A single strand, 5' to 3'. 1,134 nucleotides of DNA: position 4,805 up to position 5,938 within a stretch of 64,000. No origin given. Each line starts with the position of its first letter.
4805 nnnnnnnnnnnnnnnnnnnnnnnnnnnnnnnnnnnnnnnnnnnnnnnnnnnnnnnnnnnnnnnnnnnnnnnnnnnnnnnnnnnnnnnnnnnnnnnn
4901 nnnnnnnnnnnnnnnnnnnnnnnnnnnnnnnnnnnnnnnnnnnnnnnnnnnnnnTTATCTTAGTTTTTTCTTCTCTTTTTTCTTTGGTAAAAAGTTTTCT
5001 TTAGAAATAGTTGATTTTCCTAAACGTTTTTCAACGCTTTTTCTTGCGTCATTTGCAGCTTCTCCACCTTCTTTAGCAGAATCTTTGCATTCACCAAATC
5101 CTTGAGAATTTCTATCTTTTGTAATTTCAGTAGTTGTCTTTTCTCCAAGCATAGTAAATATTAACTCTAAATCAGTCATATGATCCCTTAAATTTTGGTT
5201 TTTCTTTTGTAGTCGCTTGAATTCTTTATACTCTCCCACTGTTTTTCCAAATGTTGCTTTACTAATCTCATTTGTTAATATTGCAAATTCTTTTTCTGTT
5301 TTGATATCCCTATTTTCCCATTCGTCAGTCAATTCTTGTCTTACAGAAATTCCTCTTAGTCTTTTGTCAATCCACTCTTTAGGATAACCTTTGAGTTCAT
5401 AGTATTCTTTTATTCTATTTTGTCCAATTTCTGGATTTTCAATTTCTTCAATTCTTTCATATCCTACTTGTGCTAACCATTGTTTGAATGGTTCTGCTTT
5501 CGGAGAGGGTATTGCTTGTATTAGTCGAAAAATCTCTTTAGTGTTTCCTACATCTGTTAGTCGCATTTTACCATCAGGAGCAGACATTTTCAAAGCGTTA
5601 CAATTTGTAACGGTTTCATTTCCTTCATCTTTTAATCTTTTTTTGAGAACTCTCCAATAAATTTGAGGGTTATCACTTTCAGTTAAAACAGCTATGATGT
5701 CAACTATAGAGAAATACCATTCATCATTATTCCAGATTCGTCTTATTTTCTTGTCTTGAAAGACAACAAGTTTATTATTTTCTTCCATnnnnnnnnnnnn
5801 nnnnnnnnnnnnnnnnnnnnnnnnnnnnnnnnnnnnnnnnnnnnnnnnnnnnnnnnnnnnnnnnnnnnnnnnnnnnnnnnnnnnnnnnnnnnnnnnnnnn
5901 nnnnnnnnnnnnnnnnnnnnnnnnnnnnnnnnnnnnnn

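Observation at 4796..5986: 23S rRNA 3' terminus and trailer duplicated around a Bro-N/DinD-like gene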

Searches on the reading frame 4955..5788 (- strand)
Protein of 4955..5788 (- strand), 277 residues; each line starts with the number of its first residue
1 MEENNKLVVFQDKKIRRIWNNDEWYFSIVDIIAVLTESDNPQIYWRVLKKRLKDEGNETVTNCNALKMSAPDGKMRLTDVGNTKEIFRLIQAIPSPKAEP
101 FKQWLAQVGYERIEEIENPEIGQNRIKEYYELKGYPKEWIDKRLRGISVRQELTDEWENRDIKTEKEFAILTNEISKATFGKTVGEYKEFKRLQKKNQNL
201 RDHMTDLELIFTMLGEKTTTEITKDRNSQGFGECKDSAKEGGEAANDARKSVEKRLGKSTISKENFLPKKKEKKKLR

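Call 8: search_protein_families(library=pfam, proteins=[window:4955-5788:-], max_evalue=0.01)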
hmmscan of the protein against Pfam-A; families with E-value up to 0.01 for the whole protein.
window:4955-5788:- (277 aa): 1 family
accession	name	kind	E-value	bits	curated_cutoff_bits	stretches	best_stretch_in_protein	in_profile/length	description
PF02498.22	Bro-N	-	4.1e-13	50.2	25.6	1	14-107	1-92/96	BRO family, N-terminal domain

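Call 10: find_encoding_contigs(protein=window:4958-5788:-, flank=10000, max_places=10)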
Protein window:4958-5788:- (277 aa): 4 contigs read that carry it; 4 places shown.
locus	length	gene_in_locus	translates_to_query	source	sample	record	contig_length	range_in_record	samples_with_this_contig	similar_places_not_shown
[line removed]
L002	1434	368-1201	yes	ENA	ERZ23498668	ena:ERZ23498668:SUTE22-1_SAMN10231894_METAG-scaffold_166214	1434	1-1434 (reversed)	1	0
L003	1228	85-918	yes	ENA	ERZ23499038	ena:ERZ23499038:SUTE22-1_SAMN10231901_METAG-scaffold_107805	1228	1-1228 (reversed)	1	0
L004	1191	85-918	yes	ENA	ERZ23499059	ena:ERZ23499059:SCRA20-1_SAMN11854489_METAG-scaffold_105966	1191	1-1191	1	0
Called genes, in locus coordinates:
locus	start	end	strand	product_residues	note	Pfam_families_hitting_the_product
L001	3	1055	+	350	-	?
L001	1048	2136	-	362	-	-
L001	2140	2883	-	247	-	-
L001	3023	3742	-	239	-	-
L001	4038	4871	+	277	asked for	PF02498:Bro-N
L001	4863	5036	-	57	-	?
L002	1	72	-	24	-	?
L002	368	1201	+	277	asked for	PF02498:Bro-N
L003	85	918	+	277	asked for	PF02498:Bro-N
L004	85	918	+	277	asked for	PF02498:Bro-N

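Call 11: search_protein_families(library=ncbifam, proteins=[window:4955-5788:-], max_evalue=0.01)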
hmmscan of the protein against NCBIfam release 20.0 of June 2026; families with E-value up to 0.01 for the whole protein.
window:4955-5788:- (277 aa): 1 family
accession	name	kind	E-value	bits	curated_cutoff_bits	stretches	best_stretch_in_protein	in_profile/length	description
NF008573.0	PRK11525.1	equivalog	0.00038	19.9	242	1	149-231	148-230/288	DNA damage-inducible protein D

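Call 12: search_protein_families(library=phrogs, proteins=[window:4955-5788:-], max_evalue=0.01)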
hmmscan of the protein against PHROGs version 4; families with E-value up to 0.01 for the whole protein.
window:4955-5788:- (277 aa): 4 families
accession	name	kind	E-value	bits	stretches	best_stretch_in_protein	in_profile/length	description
phrog_15286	-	unknown function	2.9e-99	332.5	1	2-265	2-265/274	-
phrog_28094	-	unknown function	6.8e-13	49.6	1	209-265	1-57/66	-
phrog_8036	-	unknown function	0.00011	22.5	1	150-258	152-256/290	-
phrog_7347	-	unknown function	0.008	17.5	0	122-157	38-73/78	-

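Call 14: find_homologous_proteins(query=window:4958-5788:-, max_evalue=1e-10)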
Query window:4958-5788:- (277 aa): 8000 proteins with E <= 1e-10 among 8000 candidates; the best 120 are listed.
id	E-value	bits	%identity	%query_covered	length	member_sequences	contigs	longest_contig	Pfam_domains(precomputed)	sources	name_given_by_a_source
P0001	7.9e-179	611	100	100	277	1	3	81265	PF02498.23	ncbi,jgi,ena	-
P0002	7.5e-157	539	87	97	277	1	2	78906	PF02498.23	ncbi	ncbi:MAG: Bro-N domain-containing protein [Candidatus Woesearchaeota archaeon]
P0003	6.7e-156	536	87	97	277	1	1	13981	PF02498.23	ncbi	ncbi:MAG: Bro-N domain-containing protein [Nanoarchaeota archaeon]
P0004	3.2e-151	520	85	97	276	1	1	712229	PF02498.23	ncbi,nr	ncbi:Bro-N domain-containing protein [Candidatus Woesearchaeota archaeon]|nr:Bro-N domain-containing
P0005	3.0e-149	514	83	100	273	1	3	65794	PF02498.23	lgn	-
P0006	5.0e-149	513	84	95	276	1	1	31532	PF02498.23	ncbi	ncbi:MAG: Bro-N domain-containing protein [Nanoarchaeota archaeon]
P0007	5.1e-149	513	83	97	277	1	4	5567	PF02498.23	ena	-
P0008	7.2e-149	512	82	97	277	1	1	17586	PF02498.23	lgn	-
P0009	8.8e-149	512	84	97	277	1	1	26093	PF02498.23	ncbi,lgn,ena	-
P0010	3.1e-148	510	83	97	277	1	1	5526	PF02498.23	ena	-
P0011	1.3e-147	508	83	98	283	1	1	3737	PF02498.23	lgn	-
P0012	2.5e-147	507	80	100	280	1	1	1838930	PF02498.23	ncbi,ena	-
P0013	3.6e-147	507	82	100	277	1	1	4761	PF02498.23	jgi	-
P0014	5.2e-147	506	82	97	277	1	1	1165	PF02498.23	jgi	jgi:hypothetical protein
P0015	7.9e-146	503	80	100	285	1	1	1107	PF02498.23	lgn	-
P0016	1.3e-145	502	81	97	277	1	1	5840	PF02498.23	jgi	jgi:hypothetical protein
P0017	1.7e-145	501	82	96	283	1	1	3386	PF02498.23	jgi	jgi:hypothetical protein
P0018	1.9e-145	501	82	100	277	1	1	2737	PF02498.23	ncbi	-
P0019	7.2e-145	499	80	100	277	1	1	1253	PF02498.23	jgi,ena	-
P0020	1.1e-144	499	80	100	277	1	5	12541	PF02498.23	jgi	jgi:DNA-damage-inducible protein D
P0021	1.4e-144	498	100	83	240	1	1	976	PF02498.23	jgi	-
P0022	1.5e-144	498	81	97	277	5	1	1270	PF02498.23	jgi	jgi:DNA-damage-inducible protein D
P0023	2.6e-144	498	82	100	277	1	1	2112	PF02498.23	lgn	-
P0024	3.7e-144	497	80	100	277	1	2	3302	PF02498.23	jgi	jgi:DNA-damage-inducible protein D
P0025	4.0e-144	497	82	99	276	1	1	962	PF02498.23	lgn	-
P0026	4.5e-144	497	79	100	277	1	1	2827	PF02498.23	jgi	-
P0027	1.0e-143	496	80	100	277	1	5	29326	PF02498.23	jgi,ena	-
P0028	1.2e-143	495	80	100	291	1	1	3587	PF02498.23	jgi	-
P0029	2.2e-143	494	79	97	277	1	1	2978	PF02498.23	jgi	jgi:hypothetical protein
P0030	4.4e-143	494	80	95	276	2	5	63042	PF02498.23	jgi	jgi:DNA-damage-inducible protein D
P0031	1.8e-142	492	78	97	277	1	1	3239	PF02498.23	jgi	-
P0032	3.3e-142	491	79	100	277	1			PF02498.23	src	-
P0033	3.9e-142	490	79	100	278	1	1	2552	PF02498.23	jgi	jgi:DNA-damage-inducible protein D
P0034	5.1e-142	490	79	97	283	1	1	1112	PF02498.23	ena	-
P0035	1.6e-141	488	78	100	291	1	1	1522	PF02498.23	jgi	-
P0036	3.8e-141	487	77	99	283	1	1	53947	PF02498.23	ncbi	-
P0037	5.3e-141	487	80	97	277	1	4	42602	PF02498.23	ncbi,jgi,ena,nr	ncbi:MAG: Bro-N domain-containing protein [Nanoarchaeota archaeon]|nr:Bro-N domain-containing protei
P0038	5.7e-141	487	79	100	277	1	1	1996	PF02498.23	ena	-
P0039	1.3e-140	485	89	86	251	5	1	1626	PF02498.23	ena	-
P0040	1.5e-140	485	80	99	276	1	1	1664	PF02498.23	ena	-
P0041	2.9e-140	484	80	96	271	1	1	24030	PF02498.23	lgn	-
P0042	3.2e-140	484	81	97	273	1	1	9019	PF02498.23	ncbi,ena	-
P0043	1.1e-139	482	78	100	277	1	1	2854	PF02498.23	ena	-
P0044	1.5e-139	482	77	97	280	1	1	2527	PF02498.23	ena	-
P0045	1.2e-138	479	78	99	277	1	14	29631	PF02498.23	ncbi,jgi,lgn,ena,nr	ncbi:Bro-N domain-containing protein [archaeon]|jgi:DNA-damage-inducible protein D|nr:Bro-N domain-c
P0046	1.2e-138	479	78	96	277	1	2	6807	PF02498.23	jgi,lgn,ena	-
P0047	1.7e-138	478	79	99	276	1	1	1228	PF02498.23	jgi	jgi:DNA-damage-inducible protein D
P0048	2.8e-138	478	78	97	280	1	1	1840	PF02498.23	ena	-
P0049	2.8e-138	478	77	100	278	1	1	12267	PF02498.23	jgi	jgi:prophage antirepressor-like protein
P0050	4.9e-138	477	76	100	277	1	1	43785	PF02498.23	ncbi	ncbi:MAG: Bro-N domain-containing protein [Candidatus Woesearchaeota archaeon]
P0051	8.1e-138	476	78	100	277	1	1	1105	PF02498.23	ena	-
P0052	9.6e-138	476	75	99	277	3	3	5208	PF02498.23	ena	-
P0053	1.0e-137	476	76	100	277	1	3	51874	PF02498.23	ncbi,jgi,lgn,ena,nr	ncbi:MAG: Bro-N domain-containing protein [Nanoarchaeota archaeon]|nr:Bro-N domain-containing protei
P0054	3.0e-137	474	76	97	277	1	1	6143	PF02498.23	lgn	-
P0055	3.1e-137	474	78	96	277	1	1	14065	PF02498.23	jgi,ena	-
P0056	3.5e-137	474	76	97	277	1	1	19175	PF02498.23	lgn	-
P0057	8.0e-137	473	76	96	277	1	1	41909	PF02498.23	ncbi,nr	ncbi:MAG: Bro-N domain-containing protein [Nanoarchaeota archaeon]|nr:Bro-N domain-containing protei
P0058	9.8e-137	473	76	100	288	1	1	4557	PF02498.23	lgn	-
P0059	1.6e-136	472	75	100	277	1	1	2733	PF02498.23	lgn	-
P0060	2.0e-136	472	76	99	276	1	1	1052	PF02498.23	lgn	-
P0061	3.2e-136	471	77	100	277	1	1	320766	PF02498.23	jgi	jgi:DNA-damage-inducible protein D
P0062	4.0e-136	471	75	97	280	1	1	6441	PF02498.23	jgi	jgi:hypothetical protein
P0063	4.1e-136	471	77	98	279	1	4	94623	PF02498.23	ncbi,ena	-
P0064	4.6e-136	471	77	98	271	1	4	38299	PF02498.23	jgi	-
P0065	5.0e-136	470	76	99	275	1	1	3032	PF02498.23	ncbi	ncbi:MAG: Bro-N domain-containing protein [Nanoarchaeota archaeon]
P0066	7.7e-136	470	78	100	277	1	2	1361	PF02498.23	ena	-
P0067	8.1e-136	470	74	100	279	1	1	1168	PF02498.23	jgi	jgi:DNA-damage-inducible protein D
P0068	8.2e-136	470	79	96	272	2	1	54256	PF02498.23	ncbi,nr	ncbi:phage antirepressor protein [archaeon]|nr:phage antirepressor protein [archaeon]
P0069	1.5e-135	469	76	100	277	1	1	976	PF02498.23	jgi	-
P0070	2.5e-135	468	78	100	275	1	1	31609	PF02498.23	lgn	-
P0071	2.6e-135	468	77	100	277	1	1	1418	PF02498.23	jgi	-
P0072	2.7e-135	468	75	100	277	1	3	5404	PF02498.23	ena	-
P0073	2.9e-135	468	74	100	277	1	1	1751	PF02498.23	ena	-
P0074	3.7e-135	468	75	100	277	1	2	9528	PF02498.23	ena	-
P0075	5.7e-135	467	75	100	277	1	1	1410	PF02498.23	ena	-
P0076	6.0e-135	467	74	100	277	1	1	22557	PF02498.23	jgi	jgi:DNA-damage-inducible protein D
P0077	7.2e-135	467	75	100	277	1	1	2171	PF02498.23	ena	-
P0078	7.4e-135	467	76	100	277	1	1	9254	PF02498.23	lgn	-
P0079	8.0e-135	466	75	100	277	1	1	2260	PF02498.23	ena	-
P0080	9.9e-135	466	75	97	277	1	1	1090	PF02498.23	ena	-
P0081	1.3e-134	466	75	100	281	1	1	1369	PF02498.23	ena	-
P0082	1.6e-134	465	75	100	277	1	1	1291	PF02498.23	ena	-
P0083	2.3e-134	465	74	100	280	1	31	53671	PF02498.23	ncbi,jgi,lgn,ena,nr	ncbi:Bro-N domain-containing protein [Candidatus Woesearchaeota archaeon]|nr:MAG: hypothetical prote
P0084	2.5e-134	465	78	98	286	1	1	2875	PF02498.23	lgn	-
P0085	4.2e-134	464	76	100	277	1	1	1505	PF02498.23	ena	-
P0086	4.2e-134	464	75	100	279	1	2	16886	PF02498.23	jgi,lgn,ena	jgi:hypothetical protein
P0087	4.6e-134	464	75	97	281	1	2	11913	PF02498.23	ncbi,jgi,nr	ncbi:Bro-N domain-containing protein [Candidatus Woesearchaeota archaeon]|nr:Bro-N domain-containing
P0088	6.4e-134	463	75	95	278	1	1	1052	PF02498.23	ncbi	-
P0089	1.0e-133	463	75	100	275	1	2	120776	PF02498.23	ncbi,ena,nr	ncbi:Bro-N domain-containing protein [Candidatus Pacearchaeota archaeon]|nr:Bro-N domain-containing 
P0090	1.2e-133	463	74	100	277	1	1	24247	PF02498.23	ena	-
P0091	1.8e-133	462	74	100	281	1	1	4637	PF02498.23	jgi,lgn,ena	-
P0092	2.6e-133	461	75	97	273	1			PF02498.23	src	-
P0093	2.6e-133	461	75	100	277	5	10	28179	PF02498.23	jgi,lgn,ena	-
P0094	2.7e-133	461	74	99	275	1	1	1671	PF02498.23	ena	-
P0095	3.0e-133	461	75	100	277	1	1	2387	PF02498.23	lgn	-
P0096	3.2e-133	461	76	98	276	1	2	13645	PF02498.23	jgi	jgi:DNA-damage-inducible protein D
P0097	3.9e-133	461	73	98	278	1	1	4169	PF02498.23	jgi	jgi:DNA-damage-inducible protein D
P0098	5.3e-133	460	77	100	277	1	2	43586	PF02498.23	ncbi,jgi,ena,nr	ncbi:MAG: Bro-N domain-containing protein [Nanoarchaeota archaeon]|nr:Bro-N domain-containing protei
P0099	5.7e-133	460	75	100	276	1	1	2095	PF02498.23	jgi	-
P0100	6.0e-133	460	75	100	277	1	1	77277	PF02498.23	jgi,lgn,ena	-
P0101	6.1e-133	460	75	100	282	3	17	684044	PF02498.23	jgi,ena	jgi:DNA-damage-inducible protein D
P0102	6.2e-133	460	73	100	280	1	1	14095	PF02498.23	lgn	-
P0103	7.3e-133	460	73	100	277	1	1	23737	PF02498.23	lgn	-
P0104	7.3e-133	460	77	96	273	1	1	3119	PF02498.23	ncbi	-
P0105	9.9e-133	460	75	96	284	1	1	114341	PF02498.23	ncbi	-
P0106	1.2e-132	459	73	99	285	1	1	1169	PF02498.23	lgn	-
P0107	2.3e-132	458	77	96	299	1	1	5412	PF02498.23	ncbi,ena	-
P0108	3.8e-132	458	75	96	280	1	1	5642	PF02498.23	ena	-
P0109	3.8e-132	458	74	99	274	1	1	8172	PF02498.23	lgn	-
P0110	9.5e-132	456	73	100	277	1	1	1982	PF02498.23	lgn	-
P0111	1.1e-131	456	74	96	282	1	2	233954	PF02498.23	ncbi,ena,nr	ncbi:MAG: Bro-N domain-containing protein [Nanoarchaeota archaeon]|nr:Bro-N domain-containing protei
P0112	1.5e-131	456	73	100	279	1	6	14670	PF02498.23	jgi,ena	-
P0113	2.3e-131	455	76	97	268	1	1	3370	PF02498.23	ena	-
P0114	2.7e-131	455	74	97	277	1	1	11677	PF02498.23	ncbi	ncbi:MAG: Bro-N domain-containing protein [Candidatus Woesearchaeota archaeon]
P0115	4.1e-131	454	75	98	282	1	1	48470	PF02498.23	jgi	jgi:DNA-damage-inducible protein D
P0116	4.8e-131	454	75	100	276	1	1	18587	PF02498.23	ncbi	-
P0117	6.8e-131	454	73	100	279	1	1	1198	PF02498.23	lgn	-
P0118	8.3e-131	453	75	98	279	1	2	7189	PF02498.23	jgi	-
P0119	1.1e-130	453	75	98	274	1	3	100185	PF02498.23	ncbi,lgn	-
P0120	1.4e-130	452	74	100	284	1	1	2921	PF02498.23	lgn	-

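Call 15: search_dna_similar(query=window:4958-5788:-, collection=phages, mode=protein, max_rows=15)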
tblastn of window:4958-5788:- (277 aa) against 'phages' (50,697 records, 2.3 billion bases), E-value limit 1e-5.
Records with a match: 4; places in all: 4; records where one place covers at least 80% of the query: 2.
Best place of each record, by identity: <60% 4.
By first word of the organism name: Bacteriophage 4.
By host as written in the record: - 4.
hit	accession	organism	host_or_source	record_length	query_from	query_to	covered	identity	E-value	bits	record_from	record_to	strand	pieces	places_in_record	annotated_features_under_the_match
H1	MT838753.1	Bacteriophage sp.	human fecal samples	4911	5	265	94%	53.6%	3e-87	289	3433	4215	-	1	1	record has no annotation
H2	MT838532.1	Bacteriophage sp.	human fecal samples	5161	1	265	96%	50.2%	4e-80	268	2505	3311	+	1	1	record has no annotation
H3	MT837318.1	Bacteriophage sp.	human fecal samples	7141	1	158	57%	40.0%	1e-36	143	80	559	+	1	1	record has no annotation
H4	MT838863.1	Bacteriophage sp.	human fecal samples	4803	147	265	43%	47.1%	1e-23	105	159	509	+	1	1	record has no annotation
